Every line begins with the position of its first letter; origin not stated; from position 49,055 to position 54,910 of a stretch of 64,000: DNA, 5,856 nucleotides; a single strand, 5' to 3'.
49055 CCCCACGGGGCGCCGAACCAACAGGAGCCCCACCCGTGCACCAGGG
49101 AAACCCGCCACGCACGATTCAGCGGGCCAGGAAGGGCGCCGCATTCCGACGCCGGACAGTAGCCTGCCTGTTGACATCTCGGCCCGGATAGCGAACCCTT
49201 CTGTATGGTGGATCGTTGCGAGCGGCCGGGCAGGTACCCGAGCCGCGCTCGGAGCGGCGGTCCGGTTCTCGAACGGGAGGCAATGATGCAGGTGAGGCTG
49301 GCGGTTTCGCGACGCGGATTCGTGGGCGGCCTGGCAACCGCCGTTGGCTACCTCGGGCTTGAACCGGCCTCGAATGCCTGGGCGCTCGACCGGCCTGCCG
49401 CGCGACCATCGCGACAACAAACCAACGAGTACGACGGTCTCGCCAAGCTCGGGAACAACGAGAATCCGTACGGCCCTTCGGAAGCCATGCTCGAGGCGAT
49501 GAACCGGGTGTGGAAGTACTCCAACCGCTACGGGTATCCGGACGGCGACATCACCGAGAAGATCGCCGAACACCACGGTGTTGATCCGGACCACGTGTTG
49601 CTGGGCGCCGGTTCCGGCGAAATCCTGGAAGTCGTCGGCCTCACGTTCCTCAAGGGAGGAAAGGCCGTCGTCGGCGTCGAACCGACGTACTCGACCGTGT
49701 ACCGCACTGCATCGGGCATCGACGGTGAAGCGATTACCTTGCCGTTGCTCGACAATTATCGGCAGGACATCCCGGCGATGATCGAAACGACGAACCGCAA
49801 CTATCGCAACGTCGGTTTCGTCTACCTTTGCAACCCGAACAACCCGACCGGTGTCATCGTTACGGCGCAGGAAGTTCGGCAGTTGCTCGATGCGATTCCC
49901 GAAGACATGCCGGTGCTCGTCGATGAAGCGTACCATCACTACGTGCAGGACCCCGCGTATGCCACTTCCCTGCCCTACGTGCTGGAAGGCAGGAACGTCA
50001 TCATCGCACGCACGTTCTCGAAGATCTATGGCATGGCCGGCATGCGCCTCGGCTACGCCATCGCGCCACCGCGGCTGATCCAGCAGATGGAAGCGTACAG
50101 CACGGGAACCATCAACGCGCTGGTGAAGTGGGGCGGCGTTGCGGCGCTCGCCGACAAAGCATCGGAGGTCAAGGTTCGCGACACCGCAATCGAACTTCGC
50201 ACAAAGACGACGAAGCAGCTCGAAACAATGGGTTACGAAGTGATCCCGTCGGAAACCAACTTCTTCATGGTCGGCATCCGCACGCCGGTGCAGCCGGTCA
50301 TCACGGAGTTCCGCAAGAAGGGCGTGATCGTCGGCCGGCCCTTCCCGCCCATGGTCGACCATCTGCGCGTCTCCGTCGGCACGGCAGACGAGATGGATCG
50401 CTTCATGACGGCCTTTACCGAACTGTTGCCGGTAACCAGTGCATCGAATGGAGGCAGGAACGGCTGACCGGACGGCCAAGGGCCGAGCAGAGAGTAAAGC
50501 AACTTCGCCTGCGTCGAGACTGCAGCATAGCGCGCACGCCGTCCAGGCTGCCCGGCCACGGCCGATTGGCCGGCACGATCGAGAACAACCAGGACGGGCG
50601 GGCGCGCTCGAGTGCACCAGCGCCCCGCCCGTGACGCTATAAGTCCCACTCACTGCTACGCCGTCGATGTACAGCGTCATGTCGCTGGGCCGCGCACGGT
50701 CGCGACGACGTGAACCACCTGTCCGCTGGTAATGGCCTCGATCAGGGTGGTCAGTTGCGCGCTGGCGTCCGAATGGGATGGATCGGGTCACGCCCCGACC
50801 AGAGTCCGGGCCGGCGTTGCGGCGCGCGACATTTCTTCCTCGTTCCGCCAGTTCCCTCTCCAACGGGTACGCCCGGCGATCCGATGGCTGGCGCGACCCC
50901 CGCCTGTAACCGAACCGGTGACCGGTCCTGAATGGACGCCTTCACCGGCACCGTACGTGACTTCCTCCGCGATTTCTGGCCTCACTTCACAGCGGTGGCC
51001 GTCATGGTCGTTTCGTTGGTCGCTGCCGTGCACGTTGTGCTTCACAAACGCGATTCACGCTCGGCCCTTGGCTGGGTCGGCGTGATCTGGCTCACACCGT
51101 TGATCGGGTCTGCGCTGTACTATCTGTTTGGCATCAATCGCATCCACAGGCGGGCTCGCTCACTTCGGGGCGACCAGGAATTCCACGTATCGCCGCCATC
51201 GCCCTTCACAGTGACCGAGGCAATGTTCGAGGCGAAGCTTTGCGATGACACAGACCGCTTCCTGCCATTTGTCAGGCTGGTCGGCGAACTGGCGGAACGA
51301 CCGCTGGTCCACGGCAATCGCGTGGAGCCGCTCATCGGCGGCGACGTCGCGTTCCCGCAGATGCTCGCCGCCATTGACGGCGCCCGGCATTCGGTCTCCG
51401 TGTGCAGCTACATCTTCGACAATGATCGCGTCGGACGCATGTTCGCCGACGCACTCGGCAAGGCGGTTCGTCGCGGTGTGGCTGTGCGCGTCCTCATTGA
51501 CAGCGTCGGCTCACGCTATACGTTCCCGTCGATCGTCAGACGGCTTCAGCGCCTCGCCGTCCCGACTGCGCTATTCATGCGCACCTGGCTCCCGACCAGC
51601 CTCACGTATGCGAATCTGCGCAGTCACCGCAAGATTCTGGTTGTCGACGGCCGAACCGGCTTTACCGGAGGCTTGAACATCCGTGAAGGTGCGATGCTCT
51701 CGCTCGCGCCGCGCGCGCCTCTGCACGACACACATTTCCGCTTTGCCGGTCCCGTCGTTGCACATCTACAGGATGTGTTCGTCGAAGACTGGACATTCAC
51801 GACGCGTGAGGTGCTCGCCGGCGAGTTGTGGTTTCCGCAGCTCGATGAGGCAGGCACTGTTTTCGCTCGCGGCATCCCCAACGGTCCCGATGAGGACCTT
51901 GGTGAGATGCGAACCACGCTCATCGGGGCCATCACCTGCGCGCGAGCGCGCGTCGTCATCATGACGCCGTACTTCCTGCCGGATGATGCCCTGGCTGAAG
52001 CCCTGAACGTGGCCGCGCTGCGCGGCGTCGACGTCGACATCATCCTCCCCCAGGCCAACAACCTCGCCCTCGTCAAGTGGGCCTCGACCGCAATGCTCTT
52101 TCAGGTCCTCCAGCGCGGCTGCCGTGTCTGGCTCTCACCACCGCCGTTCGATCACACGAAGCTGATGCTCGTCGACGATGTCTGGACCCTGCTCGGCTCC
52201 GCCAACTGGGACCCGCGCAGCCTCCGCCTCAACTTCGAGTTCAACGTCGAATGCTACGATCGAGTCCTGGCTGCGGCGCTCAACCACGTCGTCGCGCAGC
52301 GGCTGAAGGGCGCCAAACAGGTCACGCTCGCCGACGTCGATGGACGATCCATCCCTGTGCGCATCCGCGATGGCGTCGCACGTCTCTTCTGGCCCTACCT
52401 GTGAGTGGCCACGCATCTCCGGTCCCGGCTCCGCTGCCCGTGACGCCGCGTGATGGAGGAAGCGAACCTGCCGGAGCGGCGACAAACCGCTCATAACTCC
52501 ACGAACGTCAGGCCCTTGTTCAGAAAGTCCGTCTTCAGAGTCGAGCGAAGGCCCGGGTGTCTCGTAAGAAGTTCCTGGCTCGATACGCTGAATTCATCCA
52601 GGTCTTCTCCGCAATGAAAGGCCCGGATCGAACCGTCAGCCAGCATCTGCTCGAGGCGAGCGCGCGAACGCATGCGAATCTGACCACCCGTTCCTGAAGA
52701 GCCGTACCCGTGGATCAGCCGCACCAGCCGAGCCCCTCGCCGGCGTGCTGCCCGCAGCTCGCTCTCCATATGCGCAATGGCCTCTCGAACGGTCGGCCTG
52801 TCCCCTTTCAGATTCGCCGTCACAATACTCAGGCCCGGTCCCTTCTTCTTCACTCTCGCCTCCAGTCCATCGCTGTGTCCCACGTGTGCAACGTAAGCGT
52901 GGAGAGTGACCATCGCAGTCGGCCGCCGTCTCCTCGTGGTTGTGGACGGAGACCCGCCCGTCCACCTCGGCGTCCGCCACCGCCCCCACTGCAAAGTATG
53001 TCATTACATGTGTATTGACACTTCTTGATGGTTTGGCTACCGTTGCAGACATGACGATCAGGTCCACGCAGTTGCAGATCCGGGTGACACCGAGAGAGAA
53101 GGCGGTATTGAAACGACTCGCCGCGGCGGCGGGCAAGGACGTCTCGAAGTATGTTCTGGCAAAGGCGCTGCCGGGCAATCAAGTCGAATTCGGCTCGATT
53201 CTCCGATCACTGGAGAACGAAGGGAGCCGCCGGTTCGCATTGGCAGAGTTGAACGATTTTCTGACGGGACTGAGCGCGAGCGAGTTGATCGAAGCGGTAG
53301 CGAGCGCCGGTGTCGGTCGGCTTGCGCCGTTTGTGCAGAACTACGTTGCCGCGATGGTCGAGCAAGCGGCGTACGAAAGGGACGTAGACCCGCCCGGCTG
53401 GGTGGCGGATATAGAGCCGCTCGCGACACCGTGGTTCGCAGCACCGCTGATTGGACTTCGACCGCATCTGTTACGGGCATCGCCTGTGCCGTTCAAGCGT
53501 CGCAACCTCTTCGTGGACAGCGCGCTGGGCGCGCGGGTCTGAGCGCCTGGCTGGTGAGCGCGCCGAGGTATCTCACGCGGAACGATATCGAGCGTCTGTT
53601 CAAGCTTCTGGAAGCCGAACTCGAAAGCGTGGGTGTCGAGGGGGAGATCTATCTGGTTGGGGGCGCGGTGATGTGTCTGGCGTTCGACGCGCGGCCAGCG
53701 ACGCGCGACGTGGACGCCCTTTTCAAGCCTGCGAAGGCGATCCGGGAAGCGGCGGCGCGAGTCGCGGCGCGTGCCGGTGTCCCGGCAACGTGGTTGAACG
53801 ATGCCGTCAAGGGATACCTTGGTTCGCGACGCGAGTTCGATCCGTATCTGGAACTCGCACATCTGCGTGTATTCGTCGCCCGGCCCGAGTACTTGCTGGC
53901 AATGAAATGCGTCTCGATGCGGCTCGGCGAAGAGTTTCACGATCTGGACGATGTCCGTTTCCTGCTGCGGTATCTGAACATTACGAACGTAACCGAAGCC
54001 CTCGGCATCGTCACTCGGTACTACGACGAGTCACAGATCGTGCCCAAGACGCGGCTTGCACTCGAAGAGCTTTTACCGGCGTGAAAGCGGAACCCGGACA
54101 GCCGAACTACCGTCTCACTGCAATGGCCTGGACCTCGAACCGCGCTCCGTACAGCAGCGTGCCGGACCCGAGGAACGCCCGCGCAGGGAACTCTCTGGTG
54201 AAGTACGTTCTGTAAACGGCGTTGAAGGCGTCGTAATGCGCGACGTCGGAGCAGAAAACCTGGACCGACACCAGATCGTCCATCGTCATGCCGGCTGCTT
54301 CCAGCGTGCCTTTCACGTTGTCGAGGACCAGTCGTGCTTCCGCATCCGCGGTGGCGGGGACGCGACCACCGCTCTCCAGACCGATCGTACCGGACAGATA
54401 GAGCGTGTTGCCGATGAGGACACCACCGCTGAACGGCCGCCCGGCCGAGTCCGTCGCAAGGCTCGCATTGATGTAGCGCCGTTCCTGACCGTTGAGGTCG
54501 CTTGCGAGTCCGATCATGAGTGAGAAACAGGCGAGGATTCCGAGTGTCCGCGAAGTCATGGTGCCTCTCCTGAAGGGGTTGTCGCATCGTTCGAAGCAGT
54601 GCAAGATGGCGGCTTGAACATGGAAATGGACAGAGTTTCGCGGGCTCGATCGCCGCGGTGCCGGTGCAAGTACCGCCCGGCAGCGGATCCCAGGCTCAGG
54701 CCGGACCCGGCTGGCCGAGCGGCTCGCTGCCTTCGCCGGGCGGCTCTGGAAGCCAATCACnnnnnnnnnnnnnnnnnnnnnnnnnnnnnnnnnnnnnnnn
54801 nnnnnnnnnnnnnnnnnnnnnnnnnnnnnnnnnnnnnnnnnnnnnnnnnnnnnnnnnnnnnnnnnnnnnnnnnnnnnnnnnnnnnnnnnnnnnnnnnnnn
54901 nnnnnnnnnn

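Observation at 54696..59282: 1528-aa Upf1-like helicase fused to a DUF559/Vsr-like endonuclease: possible single-gene defence protein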

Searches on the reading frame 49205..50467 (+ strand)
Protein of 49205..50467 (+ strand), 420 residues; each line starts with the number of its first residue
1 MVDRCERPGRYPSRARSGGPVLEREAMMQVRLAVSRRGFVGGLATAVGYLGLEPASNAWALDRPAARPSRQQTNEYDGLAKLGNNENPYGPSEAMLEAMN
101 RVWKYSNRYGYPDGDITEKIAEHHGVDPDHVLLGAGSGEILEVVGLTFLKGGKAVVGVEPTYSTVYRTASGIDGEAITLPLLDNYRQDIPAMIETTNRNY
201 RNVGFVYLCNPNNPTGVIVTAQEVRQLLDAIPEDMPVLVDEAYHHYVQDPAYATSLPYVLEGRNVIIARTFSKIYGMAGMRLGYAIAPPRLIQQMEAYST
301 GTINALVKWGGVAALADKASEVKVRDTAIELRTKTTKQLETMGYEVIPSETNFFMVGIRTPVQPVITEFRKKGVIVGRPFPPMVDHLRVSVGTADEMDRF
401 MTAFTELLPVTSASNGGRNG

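Call 9: search_protein_families(library=pfam, proteins=[window:49205-50467:+], max_evalue=0.001)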
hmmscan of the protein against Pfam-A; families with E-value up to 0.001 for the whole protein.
window:49205-50467:+ (420 aa): 1 family
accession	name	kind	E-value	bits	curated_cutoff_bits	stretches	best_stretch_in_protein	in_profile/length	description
PF00155.27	Aminotran_1_2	-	2e-49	169.2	19.7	1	81-403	5-360/361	Aminotransferase class I and II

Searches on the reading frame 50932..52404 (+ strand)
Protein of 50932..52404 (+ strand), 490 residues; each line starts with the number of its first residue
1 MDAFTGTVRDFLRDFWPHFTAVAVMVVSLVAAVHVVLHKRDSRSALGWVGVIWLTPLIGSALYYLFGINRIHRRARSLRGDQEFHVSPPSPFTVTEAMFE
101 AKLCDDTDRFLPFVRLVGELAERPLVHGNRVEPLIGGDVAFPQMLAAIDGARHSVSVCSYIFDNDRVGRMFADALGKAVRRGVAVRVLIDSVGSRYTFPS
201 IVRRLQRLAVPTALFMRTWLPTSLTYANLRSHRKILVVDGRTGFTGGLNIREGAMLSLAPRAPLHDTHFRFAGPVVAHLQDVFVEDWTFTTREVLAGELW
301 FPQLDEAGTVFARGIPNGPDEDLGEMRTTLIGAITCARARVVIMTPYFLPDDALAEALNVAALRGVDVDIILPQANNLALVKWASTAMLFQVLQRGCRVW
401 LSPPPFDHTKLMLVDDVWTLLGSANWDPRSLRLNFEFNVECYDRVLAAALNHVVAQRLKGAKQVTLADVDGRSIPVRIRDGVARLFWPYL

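Call 9: search_protein_families(library=pfam, proteins=[window:50932-52404:+], max_evalue=0.001)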
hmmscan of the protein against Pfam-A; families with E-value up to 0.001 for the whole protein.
window:50932-52404:+ (490 aa): 3 families
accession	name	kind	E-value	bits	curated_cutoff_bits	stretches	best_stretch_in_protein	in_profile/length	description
PF13091.12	PLDc_2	-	1.1e-41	142.1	27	2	330-452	1-126/132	PLD-like domain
PF00614.28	PLDc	-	5.2e-13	48.8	21.9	2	407-430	5-28/28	Phospholipase D Active site motif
PF13396.11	PLDc_N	-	7.3e-09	35.9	23.3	1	26-67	1-41/42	Phospholipase_D-nuclease N-terminal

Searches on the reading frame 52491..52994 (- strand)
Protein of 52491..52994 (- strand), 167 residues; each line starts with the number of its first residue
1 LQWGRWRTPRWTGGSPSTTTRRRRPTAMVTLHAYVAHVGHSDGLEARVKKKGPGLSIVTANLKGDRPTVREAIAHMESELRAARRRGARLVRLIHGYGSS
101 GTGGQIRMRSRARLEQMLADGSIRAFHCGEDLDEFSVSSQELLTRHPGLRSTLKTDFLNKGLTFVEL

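Call 9: search_protein_families(library=pfam, proteins=[window:52491-52994:-], max_evalue=0.001)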
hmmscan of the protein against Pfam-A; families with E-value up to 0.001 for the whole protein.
window:52491-52994:- (167 aa): 1 family
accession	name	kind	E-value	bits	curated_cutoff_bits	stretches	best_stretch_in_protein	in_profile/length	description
PF01713.27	Smr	-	3.5e-05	24.3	25.7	1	68-128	7-61/77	Smr domain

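Call 40: search_protein_families(library=pfam, proteins=[window:52491-52994:-], max_evalue=1)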
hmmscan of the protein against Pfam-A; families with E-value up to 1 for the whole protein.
window:52491-52994:- (167 aa): 4 families
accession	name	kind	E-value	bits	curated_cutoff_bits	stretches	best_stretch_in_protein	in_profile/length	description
PF01713.27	Smr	-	3.5e-05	24.3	25.7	1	68-128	7-61/77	Smr domain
PF08028.16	Acyl-CoA_dh_2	-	0.0061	17.3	22.7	1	63-119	34-90/134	Acyl-CoA dehydrogenase, C-terminal domain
PF01261.30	AP_endonuc_2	-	0.047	13.8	31.1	1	60-116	53-110/249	Xylose isomerase-like TIM barrel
PF00392.27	GntR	-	0.09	12.9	27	1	60-87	32-59/64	Bacterial regulatory proteins, gntR family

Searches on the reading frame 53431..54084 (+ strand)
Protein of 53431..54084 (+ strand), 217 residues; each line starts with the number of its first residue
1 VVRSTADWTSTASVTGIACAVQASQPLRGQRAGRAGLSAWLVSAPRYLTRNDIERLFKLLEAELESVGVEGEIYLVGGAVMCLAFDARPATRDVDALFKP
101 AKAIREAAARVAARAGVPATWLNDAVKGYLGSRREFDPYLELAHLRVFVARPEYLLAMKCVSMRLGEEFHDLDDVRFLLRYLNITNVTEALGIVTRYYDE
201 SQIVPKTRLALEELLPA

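Call 9: search_protein_families(library=pfam, proteins=[window:53431-54084:+], max_evalue=0.001)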
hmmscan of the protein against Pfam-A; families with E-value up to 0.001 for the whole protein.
window:53431-54084:+ (217 aa): 0 families

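Call 40: search_protein_families(library=pfam, proteins=[window:53431-54084:+], max_evalue=1)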
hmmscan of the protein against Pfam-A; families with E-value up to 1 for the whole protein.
window:53431-54084:+ (217 aa): 2 families
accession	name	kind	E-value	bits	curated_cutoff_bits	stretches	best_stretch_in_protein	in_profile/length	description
PF19502.5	DUF6036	-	0.016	15.4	23.6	1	64-174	10-114/164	Nucleotidyltransferase of unknown function (DUF6036)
PF09970.15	DUF2204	-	0.14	12.2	20.3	1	63-96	11-42/181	Nucleotidyl transferase of unknown function (DUF2204)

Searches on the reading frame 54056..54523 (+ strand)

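Call 9: search_protein_families(library=pfam, proteins=[window:54056-54523:+], max_evalue=0.001)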
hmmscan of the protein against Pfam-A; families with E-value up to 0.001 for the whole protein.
window:54056-54523:+ (155 aa): 0 families

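Call 40: search_protein_families(library=pfam, proteins=[window:54056-54523:+], max_evalue=1)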
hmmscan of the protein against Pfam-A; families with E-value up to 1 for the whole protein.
window:54056-54523:+ (155 aa): 1 family
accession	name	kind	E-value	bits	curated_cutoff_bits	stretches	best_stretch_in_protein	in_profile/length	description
PF24153.1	Meg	-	0.099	13.3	27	1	56-101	26-72/88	Maternally expressed gene family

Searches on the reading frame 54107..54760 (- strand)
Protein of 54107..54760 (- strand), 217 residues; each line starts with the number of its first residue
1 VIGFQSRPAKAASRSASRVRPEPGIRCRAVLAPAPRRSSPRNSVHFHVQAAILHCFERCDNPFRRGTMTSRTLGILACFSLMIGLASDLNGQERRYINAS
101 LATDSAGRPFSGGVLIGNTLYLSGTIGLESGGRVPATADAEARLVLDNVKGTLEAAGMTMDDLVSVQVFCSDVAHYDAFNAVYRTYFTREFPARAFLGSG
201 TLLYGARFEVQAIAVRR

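Call 40: search_protein_families(library=pfam, proteins=[window:54107-54760:-], max_evalue=1)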
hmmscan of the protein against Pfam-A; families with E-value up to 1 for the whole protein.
window:54107-54760:- (217 aa): 2 families
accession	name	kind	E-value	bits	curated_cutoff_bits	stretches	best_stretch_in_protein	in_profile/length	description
PF01042.26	Ribonuc_L-PSP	-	1.2e-23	83.9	27.3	1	107-215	8-120/121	Endoribonuclease L-PSP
PF22733.1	NNH1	-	0.066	13.7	27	1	136-167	72-103/177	NACHT N-terminal Helical domain 1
